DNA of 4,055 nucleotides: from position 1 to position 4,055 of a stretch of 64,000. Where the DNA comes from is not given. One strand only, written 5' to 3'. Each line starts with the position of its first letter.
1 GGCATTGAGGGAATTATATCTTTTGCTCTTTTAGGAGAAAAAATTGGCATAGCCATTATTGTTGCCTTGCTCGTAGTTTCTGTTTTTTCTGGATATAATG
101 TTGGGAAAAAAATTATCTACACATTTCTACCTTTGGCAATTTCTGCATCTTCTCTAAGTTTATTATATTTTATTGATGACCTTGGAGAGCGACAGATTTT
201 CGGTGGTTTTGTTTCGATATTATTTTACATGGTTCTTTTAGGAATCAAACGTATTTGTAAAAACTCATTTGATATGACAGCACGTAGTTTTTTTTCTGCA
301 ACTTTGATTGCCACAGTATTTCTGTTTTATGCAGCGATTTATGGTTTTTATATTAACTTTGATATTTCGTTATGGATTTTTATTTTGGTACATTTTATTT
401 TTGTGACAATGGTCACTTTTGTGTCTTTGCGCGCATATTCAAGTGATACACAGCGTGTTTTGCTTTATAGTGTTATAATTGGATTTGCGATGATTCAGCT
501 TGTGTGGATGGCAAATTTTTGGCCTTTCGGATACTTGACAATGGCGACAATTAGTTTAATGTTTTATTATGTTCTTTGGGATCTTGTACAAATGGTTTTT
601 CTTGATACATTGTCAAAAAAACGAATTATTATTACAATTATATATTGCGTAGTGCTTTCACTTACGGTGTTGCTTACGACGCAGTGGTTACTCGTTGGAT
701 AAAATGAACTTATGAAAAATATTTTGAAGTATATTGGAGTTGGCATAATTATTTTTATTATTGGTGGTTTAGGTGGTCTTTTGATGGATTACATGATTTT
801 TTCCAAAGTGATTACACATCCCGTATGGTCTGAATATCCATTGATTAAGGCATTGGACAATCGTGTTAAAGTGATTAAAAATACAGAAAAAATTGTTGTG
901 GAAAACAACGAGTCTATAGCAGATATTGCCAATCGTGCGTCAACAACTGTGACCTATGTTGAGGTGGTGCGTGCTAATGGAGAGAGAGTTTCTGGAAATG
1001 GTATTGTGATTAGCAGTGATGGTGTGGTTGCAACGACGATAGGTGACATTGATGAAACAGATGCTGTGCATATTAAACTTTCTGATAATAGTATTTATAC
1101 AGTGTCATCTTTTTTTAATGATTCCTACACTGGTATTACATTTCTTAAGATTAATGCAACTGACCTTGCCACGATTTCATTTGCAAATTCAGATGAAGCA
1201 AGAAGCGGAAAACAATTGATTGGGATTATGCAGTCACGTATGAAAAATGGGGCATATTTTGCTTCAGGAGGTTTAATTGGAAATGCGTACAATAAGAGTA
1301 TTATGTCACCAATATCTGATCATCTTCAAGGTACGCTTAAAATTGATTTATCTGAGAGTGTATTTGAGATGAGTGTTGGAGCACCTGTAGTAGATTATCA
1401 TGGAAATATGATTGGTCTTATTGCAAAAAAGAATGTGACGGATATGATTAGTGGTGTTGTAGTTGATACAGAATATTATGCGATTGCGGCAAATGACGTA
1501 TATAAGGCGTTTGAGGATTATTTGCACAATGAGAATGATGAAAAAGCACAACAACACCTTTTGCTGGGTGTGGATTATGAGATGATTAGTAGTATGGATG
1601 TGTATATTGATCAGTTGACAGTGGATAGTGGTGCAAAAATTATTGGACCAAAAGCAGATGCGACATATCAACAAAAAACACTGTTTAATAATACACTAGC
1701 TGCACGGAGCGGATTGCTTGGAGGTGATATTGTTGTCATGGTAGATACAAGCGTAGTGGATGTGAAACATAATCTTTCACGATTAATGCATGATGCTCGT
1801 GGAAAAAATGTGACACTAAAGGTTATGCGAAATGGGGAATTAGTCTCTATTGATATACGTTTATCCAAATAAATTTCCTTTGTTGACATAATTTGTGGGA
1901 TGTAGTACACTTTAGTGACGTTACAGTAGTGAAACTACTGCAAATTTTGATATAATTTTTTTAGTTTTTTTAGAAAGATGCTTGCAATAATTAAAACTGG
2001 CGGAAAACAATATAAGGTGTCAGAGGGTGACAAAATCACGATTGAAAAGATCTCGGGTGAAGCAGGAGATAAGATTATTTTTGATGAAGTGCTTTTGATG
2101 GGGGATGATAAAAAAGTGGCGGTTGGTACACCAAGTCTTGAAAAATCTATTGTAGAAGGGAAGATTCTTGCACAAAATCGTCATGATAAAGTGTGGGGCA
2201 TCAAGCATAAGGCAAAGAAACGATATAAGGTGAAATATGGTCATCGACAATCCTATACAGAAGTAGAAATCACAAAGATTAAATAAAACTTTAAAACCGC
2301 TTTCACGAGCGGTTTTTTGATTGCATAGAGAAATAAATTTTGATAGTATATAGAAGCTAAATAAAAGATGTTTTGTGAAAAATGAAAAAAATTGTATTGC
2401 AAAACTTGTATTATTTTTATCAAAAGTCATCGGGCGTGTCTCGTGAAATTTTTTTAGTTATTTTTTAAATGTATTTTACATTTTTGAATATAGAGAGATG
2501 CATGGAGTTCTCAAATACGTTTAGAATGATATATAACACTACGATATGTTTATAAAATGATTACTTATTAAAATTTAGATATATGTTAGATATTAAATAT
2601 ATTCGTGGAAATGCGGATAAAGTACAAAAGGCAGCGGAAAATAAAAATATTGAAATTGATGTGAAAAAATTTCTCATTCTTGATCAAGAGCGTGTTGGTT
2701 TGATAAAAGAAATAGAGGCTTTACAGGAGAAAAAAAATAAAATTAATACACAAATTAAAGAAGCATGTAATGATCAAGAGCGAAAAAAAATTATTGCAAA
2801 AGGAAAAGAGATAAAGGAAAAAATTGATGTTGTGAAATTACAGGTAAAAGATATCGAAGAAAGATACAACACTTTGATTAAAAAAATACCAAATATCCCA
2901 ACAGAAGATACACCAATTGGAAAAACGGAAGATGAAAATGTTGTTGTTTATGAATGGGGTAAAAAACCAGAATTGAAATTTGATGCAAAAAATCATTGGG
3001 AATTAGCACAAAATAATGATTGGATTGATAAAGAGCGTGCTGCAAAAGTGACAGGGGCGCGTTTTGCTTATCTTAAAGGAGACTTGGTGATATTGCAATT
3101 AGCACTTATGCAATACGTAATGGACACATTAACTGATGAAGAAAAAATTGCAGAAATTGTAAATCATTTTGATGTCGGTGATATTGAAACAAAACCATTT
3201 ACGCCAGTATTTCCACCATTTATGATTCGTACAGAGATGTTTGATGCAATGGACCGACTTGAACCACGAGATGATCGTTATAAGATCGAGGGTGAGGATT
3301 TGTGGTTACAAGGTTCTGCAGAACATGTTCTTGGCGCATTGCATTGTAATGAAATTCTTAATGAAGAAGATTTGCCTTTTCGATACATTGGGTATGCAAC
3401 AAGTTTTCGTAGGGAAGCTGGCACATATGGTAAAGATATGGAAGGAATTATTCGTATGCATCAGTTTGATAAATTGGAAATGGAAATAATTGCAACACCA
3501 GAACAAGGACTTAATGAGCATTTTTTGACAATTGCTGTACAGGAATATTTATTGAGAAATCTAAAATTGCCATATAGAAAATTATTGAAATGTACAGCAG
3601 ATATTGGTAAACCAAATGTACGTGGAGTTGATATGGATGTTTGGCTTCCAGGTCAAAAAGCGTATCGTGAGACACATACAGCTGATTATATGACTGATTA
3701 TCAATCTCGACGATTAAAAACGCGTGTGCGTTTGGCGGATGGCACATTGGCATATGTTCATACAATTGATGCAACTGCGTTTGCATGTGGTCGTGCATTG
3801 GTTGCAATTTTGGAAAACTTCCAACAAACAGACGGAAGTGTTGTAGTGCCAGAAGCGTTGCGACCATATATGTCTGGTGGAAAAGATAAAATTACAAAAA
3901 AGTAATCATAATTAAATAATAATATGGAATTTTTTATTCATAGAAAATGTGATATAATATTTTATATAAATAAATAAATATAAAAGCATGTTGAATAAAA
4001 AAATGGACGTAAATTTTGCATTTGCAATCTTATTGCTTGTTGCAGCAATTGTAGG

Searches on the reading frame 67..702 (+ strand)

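Call 48: search_protein_families(library=pfam, proteins=[window:67-702:+], max_evalue=0.001)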
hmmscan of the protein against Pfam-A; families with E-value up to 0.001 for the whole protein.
window:67-702:+ (211 aa): 1 family
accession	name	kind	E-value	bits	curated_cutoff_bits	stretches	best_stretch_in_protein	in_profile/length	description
PF18900.5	DUF5656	-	7.6e-09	35.7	23.3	1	70-204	112-239/242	Protein of unknown function (DUF5656)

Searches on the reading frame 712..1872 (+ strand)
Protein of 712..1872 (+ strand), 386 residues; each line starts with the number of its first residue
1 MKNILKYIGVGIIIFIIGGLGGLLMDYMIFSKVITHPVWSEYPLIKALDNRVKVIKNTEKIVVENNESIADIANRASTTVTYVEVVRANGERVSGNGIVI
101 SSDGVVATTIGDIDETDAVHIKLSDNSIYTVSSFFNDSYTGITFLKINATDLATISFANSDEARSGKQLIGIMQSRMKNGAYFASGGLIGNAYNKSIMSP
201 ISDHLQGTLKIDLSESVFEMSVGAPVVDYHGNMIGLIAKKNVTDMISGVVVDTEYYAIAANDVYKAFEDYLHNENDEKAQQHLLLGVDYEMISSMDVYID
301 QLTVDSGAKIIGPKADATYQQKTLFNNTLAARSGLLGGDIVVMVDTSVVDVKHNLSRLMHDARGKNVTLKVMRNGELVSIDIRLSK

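Call 48: search_protein_families(library=pfam, proteins=[window:712-1872:+], max_evalue=0.001)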
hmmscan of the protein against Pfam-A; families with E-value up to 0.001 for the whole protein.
window:712-1872:+ (386 aa): 3 families
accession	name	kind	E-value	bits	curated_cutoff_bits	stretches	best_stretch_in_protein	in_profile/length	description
PF13365.12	Trypsin_2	-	4.1e-07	31.3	27.6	1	95-236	1-144/144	Trypsin-like peptidase domain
PF13180.12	PDZ_2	-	6.6e-07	30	27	1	330-384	25-80/80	PDZ domain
PF17820.7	PDZ_6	-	0.00018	21.6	27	1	327-372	8-53/54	PDZ domain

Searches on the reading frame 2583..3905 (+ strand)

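Call 7: search_protein_families(library=pfam, proteins=[window:2583-3905:+], max_evalue=0.01)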
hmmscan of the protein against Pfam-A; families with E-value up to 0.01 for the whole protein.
window:2583-3905:+ (440 aa): 2 families
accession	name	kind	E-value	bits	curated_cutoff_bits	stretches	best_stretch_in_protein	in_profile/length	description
PF00587.30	tRNA-synt_2b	-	1.4e-26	94.1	29.3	1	237-413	8-179/179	tRNA synthetase class II core domain (G, H, P, S and T)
PF02403.27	Seryl_tRNA_N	-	4.8e-21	75.5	28.2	1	1-106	1-108/108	Seryl-tRNA synthetase N-terminal domain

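Call 8: search_protein_families(library=ncbifam, proteins=[window:2583-3905:+], max_evalue=0.01)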
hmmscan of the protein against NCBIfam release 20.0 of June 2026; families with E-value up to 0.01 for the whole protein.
window:2583-3905:+ (440 aa): 2 families
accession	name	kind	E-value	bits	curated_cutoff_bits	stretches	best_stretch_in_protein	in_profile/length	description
TIGR00414.1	serS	equivalog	5.9e-117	391.2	301.65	1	1-430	1-418/418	serine--tRNA ligase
TIGR00389.1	glyS_dimeric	equivalog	0.0042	15.7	243.3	1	260-321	178-235/565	glycine--tRNA ligase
